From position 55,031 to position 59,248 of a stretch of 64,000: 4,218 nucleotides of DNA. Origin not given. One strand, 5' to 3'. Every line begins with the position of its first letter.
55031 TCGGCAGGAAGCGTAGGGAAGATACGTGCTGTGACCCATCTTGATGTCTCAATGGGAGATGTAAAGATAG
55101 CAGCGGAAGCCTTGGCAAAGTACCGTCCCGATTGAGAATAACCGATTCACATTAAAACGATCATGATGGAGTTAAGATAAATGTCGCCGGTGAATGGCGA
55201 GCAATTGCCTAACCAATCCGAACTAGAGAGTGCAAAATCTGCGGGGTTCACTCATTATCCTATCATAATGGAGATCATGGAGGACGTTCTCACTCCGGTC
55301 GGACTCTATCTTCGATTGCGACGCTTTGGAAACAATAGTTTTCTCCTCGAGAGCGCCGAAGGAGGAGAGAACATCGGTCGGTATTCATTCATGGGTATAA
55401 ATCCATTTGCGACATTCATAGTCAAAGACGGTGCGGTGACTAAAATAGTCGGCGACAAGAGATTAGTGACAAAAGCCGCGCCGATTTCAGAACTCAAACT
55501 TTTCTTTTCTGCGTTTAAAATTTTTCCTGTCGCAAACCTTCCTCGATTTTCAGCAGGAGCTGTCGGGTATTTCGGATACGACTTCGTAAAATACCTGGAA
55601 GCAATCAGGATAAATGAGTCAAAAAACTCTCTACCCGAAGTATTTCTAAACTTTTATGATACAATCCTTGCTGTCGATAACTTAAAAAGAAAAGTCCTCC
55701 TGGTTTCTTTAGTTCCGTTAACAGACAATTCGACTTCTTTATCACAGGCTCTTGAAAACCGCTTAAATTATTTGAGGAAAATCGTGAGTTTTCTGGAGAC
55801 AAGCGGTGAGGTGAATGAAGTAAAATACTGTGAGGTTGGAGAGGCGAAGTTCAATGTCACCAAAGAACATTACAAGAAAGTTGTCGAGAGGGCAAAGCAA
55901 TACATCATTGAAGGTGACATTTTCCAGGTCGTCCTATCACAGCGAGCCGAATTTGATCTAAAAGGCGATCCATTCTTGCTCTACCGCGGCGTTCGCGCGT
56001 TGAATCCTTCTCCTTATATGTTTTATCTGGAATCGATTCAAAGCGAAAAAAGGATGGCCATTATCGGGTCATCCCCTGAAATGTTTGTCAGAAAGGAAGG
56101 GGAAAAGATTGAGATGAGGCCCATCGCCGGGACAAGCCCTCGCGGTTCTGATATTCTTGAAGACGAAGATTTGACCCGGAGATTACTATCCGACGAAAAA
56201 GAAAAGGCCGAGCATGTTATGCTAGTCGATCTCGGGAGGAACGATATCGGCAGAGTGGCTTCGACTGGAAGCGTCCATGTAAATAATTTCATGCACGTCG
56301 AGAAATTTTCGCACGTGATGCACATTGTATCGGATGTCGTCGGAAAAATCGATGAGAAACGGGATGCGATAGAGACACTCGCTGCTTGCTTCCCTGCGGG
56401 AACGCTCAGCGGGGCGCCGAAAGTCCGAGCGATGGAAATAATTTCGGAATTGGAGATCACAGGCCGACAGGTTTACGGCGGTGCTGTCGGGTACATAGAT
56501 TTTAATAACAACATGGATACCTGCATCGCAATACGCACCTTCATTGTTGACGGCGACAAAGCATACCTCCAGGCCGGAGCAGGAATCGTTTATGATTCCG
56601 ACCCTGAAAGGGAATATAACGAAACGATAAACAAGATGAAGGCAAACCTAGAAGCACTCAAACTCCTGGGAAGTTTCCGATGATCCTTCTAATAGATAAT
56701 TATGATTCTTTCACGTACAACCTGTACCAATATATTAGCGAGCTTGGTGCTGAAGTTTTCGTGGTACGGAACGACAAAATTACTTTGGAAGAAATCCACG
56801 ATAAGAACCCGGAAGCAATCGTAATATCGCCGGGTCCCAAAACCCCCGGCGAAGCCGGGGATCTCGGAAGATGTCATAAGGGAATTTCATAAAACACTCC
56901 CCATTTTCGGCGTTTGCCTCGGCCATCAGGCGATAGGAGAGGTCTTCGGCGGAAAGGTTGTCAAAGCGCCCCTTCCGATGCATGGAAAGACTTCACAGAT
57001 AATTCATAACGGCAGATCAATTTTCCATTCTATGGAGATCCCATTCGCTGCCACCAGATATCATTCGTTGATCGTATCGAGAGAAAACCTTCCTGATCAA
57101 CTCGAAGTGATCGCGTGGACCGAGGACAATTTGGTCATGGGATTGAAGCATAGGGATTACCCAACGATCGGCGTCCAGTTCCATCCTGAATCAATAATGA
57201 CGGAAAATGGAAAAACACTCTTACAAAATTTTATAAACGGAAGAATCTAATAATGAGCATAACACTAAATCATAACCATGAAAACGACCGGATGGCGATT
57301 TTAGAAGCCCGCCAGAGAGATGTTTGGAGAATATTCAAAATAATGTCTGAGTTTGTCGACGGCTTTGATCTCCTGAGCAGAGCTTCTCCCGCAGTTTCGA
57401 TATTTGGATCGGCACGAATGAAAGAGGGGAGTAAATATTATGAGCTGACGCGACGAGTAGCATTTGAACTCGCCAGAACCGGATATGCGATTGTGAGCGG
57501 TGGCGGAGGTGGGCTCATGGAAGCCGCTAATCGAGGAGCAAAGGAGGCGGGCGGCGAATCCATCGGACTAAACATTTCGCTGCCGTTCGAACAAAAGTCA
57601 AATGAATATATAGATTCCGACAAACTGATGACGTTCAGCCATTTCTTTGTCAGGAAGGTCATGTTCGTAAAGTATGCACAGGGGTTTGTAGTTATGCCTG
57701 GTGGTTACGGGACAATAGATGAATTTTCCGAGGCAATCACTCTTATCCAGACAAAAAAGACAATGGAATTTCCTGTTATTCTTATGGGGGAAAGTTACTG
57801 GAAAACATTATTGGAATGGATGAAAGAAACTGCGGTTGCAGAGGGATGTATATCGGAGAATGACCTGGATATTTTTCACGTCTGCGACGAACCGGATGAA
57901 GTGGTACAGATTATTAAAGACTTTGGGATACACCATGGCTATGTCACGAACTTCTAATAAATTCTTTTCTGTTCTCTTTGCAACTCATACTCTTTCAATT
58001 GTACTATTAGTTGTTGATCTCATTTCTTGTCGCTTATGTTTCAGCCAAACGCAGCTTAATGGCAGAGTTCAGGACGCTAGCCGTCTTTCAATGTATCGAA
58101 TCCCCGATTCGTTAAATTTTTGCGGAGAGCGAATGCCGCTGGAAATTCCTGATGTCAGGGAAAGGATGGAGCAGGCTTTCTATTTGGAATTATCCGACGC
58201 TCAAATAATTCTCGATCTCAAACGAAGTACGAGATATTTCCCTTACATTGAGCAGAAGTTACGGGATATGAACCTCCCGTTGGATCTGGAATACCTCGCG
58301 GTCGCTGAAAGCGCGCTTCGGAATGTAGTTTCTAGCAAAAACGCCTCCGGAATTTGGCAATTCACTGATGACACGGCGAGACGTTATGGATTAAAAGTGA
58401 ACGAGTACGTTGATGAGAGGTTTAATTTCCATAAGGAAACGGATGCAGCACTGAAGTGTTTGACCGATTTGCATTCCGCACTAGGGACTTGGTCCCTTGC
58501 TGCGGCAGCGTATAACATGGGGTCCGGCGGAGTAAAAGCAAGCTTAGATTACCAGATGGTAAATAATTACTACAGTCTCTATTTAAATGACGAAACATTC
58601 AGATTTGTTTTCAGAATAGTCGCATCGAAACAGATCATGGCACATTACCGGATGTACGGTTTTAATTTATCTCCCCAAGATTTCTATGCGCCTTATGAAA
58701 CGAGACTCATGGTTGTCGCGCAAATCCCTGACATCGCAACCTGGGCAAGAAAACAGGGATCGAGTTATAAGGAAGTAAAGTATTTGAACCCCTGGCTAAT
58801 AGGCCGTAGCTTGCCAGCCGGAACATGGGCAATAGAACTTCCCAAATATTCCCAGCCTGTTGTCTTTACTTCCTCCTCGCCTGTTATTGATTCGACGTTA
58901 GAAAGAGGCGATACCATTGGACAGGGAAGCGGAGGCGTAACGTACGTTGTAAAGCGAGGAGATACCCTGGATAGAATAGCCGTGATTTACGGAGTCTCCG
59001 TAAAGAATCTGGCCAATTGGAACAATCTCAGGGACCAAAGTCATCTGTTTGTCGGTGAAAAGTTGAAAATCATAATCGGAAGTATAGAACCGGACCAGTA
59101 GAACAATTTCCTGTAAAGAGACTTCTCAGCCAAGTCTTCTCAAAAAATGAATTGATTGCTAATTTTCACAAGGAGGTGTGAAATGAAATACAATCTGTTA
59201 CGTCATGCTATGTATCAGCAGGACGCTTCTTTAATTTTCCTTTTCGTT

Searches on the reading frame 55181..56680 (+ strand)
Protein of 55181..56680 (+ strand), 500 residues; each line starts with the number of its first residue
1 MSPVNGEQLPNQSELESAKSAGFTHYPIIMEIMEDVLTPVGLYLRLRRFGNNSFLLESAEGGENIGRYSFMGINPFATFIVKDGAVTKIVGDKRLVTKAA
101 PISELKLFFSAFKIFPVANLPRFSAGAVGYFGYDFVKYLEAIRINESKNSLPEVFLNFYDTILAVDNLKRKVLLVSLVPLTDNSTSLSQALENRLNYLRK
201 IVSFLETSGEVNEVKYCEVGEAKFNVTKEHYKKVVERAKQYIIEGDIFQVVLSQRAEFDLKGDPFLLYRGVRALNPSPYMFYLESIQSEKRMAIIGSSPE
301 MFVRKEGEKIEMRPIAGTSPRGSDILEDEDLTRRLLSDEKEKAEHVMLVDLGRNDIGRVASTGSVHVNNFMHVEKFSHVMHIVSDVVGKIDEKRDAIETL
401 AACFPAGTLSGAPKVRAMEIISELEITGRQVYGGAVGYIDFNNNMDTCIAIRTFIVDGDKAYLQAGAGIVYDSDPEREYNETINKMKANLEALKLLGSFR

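Call 45: search_protein_families(library=pfam, proteins=[window:55181-56680:+], max_evalue=0.000001)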
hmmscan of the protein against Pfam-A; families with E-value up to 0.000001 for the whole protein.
window:55181-56680:+ (500 aa): 2 families
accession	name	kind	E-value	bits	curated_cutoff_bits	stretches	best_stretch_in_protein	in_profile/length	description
PF00425.24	Chorismate_bind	-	1.1e-90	304.1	27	1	228-485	2-257/257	chorismate binding enzyme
PF04715.19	Anth_synt_I_N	-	7.8e-36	123.8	23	1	35-173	1-139/140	Anthranilate synthase component I, N terminal region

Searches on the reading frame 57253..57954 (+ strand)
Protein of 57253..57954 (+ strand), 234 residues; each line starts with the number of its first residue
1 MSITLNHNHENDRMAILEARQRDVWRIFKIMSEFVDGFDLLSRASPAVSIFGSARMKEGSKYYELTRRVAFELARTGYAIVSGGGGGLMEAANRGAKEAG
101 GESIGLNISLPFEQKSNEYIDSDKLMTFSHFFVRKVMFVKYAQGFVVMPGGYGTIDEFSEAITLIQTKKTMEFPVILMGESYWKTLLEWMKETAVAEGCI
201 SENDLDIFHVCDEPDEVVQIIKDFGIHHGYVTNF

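Call 45: search_protein_families(library=pfam, proteins=[window:57253-57954:+], max_evalue=0.000001)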
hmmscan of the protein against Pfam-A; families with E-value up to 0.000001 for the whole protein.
window:57253-57954:+ (234 aa): 2 families
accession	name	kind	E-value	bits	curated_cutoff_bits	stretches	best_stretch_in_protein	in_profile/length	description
PF03641.19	Lysine_decarbox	-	4e-35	121.3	27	1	89-219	1-129/131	Possible lysine decarboxylase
PF18306.6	LDcluster4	-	1.8e-17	63.8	26.3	1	47-163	3-115/151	SLOG cluster4 family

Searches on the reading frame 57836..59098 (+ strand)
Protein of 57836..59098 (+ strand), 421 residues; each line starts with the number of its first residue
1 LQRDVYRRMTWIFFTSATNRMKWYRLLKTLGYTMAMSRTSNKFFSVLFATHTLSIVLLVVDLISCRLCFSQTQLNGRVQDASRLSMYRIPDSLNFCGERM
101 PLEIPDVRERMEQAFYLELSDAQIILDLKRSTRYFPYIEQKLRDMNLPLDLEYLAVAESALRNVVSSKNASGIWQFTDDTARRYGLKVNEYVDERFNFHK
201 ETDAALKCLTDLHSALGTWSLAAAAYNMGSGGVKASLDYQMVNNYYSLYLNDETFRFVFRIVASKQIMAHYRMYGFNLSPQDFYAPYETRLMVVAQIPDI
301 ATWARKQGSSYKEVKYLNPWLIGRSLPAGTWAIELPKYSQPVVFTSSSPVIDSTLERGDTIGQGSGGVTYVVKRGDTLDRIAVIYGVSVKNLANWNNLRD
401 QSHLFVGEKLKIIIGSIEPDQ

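Call 45: search_protein_families(library=pfam, proteins=[window:57836-59098:+], max_evalue=0.000001)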
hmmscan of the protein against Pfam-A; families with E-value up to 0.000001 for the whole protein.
window:57836-59098:+ (421 aa): 2 families
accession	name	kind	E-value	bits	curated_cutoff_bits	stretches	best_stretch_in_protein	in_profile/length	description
PF01464.25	SLT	-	9.3e-17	61.1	21.3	1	144-241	10-109/117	Transglycosylase SLT domain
PF01476.26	LysM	-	7.9e-15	55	20.9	1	370-412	1-42/43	LysM domain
